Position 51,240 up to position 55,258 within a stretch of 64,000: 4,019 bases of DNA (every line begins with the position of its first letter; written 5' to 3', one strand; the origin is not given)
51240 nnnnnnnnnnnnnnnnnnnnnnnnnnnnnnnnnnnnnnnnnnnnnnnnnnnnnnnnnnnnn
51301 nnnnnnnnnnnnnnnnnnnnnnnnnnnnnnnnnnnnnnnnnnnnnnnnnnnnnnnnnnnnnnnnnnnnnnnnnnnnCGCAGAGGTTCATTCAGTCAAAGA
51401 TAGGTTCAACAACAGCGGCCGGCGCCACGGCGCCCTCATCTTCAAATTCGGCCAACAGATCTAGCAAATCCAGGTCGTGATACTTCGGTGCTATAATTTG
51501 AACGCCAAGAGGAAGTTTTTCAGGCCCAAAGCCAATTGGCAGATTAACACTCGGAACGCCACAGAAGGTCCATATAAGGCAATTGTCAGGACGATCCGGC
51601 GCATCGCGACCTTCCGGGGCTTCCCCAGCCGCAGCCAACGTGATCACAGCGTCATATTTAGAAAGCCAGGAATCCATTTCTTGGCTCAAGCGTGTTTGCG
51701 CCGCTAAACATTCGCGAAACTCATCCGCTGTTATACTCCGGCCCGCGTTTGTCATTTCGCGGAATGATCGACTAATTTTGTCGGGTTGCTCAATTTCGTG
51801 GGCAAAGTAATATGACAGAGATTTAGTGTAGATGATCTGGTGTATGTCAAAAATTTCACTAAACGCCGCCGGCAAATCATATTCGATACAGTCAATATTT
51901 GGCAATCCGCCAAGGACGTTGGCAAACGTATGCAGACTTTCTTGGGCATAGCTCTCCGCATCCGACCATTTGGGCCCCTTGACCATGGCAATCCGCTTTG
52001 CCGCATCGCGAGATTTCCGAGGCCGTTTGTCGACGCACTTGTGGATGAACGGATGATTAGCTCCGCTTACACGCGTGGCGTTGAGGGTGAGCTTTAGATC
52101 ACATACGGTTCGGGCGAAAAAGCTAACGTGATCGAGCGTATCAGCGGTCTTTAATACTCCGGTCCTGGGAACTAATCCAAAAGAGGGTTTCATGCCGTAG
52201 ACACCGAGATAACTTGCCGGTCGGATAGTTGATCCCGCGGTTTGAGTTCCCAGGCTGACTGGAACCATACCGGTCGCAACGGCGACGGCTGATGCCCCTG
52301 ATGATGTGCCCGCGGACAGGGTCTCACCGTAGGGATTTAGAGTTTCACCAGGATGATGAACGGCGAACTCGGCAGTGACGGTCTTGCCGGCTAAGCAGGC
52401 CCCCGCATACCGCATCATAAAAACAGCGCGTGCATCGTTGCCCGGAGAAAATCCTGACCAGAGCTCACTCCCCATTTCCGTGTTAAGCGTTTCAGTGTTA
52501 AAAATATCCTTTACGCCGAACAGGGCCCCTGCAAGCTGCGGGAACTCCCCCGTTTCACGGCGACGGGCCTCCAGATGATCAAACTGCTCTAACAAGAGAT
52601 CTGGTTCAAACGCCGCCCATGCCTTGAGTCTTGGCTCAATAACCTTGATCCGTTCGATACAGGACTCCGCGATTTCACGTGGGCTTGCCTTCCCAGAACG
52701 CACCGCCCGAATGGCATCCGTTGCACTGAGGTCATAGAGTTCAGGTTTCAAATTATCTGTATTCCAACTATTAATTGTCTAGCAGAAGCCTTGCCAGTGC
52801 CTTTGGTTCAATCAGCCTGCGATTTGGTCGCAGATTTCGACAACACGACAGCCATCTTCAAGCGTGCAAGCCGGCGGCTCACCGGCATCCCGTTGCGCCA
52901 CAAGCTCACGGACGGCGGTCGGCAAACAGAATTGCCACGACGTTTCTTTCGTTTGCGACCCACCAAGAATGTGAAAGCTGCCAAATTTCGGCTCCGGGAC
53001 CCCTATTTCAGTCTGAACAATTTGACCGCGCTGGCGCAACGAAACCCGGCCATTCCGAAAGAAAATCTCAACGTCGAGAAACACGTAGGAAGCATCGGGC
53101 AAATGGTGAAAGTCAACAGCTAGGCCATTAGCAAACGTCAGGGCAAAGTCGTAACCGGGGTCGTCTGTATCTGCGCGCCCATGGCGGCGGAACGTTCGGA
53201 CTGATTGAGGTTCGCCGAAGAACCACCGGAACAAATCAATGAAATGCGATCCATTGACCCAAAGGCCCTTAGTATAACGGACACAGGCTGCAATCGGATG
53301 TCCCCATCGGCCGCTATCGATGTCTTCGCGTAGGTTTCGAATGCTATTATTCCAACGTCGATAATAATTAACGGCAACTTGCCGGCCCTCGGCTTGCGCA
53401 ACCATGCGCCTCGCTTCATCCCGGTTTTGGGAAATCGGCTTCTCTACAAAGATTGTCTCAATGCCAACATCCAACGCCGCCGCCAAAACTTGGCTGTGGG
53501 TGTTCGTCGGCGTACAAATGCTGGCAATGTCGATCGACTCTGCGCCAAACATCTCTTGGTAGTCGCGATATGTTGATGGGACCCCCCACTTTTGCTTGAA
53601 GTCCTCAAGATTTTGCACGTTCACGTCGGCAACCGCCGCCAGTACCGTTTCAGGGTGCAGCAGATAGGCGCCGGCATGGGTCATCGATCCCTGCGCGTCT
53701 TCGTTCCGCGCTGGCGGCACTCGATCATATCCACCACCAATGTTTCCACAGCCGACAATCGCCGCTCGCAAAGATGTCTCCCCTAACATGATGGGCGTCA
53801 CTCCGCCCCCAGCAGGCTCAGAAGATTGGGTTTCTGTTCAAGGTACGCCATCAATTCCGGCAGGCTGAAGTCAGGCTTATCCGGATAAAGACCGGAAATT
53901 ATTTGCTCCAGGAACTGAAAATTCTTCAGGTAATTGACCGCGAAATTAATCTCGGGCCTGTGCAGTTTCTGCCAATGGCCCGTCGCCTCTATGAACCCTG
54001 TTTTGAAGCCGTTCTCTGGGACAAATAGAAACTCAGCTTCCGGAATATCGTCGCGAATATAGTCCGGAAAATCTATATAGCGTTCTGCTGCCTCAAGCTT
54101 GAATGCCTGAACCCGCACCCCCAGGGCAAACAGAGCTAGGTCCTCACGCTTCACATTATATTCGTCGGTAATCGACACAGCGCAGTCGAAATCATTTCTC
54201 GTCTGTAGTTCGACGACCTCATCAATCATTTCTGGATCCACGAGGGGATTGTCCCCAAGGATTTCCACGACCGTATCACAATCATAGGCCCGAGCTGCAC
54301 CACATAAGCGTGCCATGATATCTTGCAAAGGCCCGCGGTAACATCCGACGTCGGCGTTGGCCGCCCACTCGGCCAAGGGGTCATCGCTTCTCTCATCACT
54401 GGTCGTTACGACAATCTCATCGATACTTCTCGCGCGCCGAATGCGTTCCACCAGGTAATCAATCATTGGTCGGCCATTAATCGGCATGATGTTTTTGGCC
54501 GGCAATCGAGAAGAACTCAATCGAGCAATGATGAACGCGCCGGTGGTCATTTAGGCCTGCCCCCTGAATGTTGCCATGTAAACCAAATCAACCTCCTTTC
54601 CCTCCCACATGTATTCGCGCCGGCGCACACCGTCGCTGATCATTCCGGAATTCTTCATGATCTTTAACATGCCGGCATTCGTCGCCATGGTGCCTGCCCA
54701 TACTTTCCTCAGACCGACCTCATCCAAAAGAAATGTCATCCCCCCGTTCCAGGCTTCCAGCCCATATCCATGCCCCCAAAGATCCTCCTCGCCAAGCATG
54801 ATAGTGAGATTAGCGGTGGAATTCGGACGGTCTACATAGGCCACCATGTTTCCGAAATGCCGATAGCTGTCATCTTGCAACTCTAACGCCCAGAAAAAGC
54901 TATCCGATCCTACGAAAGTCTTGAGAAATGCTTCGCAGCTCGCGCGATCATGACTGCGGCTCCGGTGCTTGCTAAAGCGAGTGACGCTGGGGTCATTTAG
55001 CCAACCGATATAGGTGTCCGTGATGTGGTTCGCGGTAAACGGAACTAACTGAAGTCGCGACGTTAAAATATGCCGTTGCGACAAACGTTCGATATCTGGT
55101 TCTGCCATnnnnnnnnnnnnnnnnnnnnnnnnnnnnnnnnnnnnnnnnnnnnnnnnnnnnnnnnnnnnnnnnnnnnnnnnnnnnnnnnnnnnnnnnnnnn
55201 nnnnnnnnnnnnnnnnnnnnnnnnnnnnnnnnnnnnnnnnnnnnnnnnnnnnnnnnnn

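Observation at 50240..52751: WbpG-type sugar amidotransferase paired with an amidase-signature (GatA-like) enzyme instead of HisH/HisF paralogues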

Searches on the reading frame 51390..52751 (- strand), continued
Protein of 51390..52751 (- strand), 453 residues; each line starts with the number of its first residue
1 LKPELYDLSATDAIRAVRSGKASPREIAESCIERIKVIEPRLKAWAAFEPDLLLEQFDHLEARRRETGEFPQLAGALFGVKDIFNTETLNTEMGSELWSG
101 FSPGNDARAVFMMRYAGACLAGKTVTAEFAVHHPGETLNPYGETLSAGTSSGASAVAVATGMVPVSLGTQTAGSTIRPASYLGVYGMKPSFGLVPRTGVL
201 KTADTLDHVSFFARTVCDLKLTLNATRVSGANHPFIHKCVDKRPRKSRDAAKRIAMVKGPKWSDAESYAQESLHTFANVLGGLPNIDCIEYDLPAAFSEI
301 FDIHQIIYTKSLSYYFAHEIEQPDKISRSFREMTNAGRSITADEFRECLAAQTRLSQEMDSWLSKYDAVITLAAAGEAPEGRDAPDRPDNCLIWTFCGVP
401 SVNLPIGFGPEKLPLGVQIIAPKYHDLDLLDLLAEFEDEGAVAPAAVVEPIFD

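Call 90: find_encoding_contigs(protein=P0326, flank=5000, max_places=1)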
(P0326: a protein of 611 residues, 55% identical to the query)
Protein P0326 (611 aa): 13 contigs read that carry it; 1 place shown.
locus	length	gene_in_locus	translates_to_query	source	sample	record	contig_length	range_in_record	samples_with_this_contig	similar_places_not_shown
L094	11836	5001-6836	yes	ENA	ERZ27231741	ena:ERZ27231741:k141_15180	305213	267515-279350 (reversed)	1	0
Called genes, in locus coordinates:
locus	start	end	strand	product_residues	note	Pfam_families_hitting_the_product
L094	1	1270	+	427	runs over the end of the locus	PF01041:DegT_DnrJ_EryC1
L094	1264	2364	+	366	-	-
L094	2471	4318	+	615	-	-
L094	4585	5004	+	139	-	PF00583:Acetyltransf_1 (weak), PF13302:Acetyltransf_3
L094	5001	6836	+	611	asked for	-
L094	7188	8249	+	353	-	PF01425:Amidase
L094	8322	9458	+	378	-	-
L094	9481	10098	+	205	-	PF00117:GATase, PF01174:SNO (faint), PF07722:Peptidase_C26 (weak)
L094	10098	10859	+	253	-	PF00977:His_biosynth, PF02581:TMP-TENI (faint), PF01207:Dus (faint), PF01180:DHO_dh (faint), PF03060:NMO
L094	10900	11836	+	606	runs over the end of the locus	PF13522:GATase_6, PF13537:GATase_7, PF00733:Asn_synthase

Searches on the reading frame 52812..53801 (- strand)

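Call 4: search_protein_families(library=pfam, proteins=[window:52812-53801:-], max_evalue=0.001)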
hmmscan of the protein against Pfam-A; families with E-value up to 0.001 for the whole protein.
window:52812-53801:- (329 aa): 3 families
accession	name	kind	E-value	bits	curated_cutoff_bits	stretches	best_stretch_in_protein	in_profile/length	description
PF01408.29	GFO_IDH_MocA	-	3e-21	76.8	24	1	12-144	2-116/120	Oxidoreductase family, NAD-binding Rossmann fold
PF22725.1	GFO_IDH_MocA_C3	-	7.1e-07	29.7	27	1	181-252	47-122/124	GFO/IDH/MocA C-terminal domain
PF02894.22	GFO_IDH_MocA_C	-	2.7e-05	24.5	22.9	0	180-209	42-77/218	Oxidoreductase family, C-terminal alpha/beta domain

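Call 5: search_protein_families(library=ncbifam, proteins=[window:52812-53801:-], max_evalue=0.001)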
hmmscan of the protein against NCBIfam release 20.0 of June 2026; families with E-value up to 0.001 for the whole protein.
window:52812-53801:- (329 aa): 9 families
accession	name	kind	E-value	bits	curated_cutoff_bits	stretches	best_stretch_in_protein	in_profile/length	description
TIGR04380.1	myo_inos_iolG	equivalog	4.6e-21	75.1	355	1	41-170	15-146/330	inositol 2-dehydrogenase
NF040723.1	UDP-GlcNAcDh_Arch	equivalog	6.1e-20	71.9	450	1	41-170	14-142/302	UDP-N-acetylglucosamine 3-dehydrogenase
NF052479.1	LevoglcsnDh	equivalog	1e-13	50.7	650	1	54-168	38-153/386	levoglucosan dehydrogenase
NF041392.1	XylDh_Gfo6_Halo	equivalog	1.4e-10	40.5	350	1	67-175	60-169/350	D-xylose 1-dehydrogenase Gfo6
NF052679.1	InsChiInosDhIolG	equivalog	1.8e-10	40.4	540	1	54-171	30-150/343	bifunctional inositol 2-dehydrogenase/D-chiro-inositol 1-dehydrogenase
NF008607.0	PRK11579.1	subfamily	5.7e-09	35.4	330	1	56-167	31-143/346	oxidoreductase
NF058561.1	BT_2158_fam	equivalog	7.3e-09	34.7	750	1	54-165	59-173/487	glycoside 3-dehydrogenase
NF007574.0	PRK10206.1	equivalog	5e-06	25.8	352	1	79-168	55-145/345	oxidoreductase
NF058563.1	BT_2159_fam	equivalog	8.3e-05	21.8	650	1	56-170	29-145/350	disaccharide 3-dehydrogenase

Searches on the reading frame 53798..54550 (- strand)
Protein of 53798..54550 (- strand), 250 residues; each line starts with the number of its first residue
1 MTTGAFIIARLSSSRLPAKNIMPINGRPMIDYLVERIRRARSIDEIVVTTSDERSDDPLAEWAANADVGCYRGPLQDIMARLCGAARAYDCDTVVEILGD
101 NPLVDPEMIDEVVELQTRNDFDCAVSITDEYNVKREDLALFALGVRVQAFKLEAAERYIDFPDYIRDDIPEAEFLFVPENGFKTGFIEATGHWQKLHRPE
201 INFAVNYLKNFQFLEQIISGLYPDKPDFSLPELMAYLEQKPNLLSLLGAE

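Call 4: search_protein_families(library=pfam, proteins=[window:53798-54550:-], max_evalue=0.001)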
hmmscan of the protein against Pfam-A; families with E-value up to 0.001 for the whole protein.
window:53798-54550:- (250 aa): 2 families
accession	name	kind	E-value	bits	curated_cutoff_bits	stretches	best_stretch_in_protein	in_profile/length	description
PF02348.25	CTP_transf_3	-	1.8e-25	90.4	22.6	1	7-129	4-127/217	Cytidylyltransferase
PF12804.13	NTP_transf_3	-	5e-11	43.5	27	1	18-129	15-124/160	MobA-like NTP transferase domain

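Call 5: search_protein_families(library=ncbifam, proteins=[window:53798-54550:-], max_evalue=0.001)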
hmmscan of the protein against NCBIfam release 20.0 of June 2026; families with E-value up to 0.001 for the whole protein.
window:53798-54550:- (250 aa): 11 families
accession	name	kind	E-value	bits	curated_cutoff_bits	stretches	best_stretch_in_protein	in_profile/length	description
NF009905.0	PRK13368.1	subfamily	2.9e-20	72.6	255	1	5-125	5-122/243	3-deoxy-manno-octulosonate cytidylyltransferase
NF003952.0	PRK05450.1-5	subfamily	2e-18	66.4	193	1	5-126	5-127/250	3-deoxy-manno-octulosonate cytidylyltransferase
NF003950.0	PRK05450.1-3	subfamily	4.8e-17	62.1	234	1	5-126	5-128/248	3-deoxy-manno-octulosonate cytidylyltransferase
TIGR00466.1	kdsB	equivalog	1.5e-12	47.4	155.2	1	6-134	6-137/241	3-deoxy-manno-octulosonate cytidylyltransferase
NF003948.0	PRK05450.1-1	equivalog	2.3e-11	43.4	281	1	6-129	9-133/248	3-deoxy-manno-octulosonate cytidylyltransferase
TIGR03584.1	PseF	equivalog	1.3e-08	34.8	205.7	1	5-54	2-51/222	pseudaminic acid cytidylyltransferase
NF001457.0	PRK00317.1-3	equivalog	1.5e-06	27.8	164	1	18-125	18-123/200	molybdenum cofactor guanylyltransferase MobA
TIGR02665.1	molyb_mobA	equivalog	5.7e-06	26.5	151.85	1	15-130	13-127/186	molybdenum cofactor guanylyltransferase MobA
NF011056.0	PRK14489.1-1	equivalog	6.6e-06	25.5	379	1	7-128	10-123/363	bifunctional molybdenum cofactor guanylyltransferase MobA/molybdopterin-guanine dinucleotide biosynthesis adaptor protein MobB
TIGR03310.1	matur_MocA_YgfJ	equivalog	9e-06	25.8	186.45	1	6-119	3-118/188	molybdenum cofactor cytidylyltransferase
TIGR00454.1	TIGR00454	hypoth_equivalog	0.00083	19.3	174.7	0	18-130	18-129/183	TIGR00454 family protein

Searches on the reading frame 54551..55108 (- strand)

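Call 4: search_protein_families(library=pfam, proteins=[window:54551-55108:-], max_evalue=0.001)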
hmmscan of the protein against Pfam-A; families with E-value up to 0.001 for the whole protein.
window:54551-55108:- (185 aa): 2 families
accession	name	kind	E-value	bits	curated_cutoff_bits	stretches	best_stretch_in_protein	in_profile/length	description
PF13302.13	Acetyltransf_3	-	9.6e-19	68.9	25.4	1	18-156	1-137/138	Acetyltransferase (GNAT) domain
PF13523.12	Acetyltransf_8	-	0.00013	22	27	1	35-156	11-137/145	Acetyltransferase (GNAT) domain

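Call 5: search_protein_families(library=ncbifam, proteins=[window:54551-55108:-], max_evalue=0.001)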
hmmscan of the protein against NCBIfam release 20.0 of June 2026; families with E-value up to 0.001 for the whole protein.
window:54551-55108:- (185 aa): 2 families
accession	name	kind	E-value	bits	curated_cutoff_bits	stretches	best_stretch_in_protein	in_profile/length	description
NF000483.1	BlmB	exception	1.1e-05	24.9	625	1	9-158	7-151/301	bleomycin family antibiotic N-acetyltransferase BlmB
NF000485.1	TlmB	exception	0.00014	21.2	625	1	15-178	4-163/292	bleomycin family antibiotic N-acetyltransferase TlmB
